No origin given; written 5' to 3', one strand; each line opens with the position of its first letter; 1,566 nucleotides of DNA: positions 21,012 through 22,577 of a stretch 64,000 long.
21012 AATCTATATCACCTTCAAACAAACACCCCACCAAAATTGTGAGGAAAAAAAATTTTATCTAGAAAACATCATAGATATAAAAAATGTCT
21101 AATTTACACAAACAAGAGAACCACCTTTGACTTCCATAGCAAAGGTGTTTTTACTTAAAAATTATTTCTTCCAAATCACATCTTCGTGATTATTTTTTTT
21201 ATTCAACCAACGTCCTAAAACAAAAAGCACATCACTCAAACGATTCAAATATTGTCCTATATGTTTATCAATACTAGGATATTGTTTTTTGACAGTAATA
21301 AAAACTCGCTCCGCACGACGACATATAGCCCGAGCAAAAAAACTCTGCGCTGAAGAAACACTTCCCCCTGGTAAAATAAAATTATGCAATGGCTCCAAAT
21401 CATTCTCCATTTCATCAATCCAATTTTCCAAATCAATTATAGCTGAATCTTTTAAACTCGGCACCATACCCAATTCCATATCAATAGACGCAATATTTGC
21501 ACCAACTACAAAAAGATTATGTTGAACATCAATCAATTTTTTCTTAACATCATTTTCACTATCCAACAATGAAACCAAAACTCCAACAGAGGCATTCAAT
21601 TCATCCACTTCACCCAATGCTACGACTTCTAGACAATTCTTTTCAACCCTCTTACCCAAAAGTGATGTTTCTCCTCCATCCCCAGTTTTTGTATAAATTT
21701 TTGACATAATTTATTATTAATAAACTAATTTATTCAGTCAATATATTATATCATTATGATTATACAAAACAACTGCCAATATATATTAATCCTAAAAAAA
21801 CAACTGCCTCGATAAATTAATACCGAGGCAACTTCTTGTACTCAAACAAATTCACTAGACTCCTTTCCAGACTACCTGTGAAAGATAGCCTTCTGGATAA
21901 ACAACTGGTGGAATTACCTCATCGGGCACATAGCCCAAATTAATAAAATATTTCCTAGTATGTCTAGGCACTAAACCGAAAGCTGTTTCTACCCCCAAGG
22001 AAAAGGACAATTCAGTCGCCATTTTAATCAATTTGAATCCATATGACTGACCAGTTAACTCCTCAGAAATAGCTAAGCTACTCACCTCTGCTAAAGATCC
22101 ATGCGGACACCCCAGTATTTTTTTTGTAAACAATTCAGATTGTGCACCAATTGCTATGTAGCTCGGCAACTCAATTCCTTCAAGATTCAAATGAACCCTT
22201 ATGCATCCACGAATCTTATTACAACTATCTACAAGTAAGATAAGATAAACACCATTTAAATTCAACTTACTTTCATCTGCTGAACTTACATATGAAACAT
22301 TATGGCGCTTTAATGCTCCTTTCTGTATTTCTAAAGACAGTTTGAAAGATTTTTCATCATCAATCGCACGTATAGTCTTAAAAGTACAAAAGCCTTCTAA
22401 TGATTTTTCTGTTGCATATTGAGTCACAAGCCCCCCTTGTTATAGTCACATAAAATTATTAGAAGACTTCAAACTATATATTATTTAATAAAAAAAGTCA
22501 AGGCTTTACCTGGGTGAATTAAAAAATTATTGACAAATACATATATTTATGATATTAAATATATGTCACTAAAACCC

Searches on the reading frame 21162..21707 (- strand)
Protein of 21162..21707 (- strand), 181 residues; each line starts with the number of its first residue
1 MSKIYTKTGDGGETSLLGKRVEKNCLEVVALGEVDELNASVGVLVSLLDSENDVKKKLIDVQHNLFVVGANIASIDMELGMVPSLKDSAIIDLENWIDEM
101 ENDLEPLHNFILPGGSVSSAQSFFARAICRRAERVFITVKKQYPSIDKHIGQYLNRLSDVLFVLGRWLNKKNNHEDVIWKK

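Call 63: search_protein_families(library=pfam, proteins=[window:21162-21707:-], max_evalue=0.01)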
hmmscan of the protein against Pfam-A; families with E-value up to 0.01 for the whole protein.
window:21162-21707:- (181 aa): 1 family
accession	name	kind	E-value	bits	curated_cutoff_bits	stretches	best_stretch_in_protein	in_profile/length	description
PF01923.23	Cob_adeno_trans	-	1e-50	172.6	24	1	4-168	1-171/171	Cobalamin adenosyltransferase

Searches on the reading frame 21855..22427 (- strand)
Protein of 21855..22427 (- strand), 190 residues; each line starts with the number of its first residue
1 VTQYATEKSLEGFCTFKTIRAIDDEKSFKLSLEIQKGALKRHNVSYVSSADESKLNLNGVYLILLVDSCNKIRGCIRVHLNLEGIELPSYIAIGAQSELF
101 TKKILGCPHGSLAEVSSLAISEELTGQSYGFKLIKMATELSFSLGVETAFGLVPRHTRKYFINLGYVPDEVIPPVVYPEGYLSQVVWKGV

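Call 63: search_protein_families(library=pfam, proteins=[window:21855-22427:-], max_evalue=0.01)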
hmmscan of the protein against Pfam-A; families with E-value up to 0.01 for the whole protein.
window:21855-22427:- (190 aa): 1 family
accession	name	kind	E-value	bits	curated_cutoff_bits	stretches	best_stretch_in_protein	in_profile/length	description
PF00583.31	Acetyltransf_1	-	0.0027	18.4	20.7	1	59-148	33-95/116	Acetyltransferase (GNAT) family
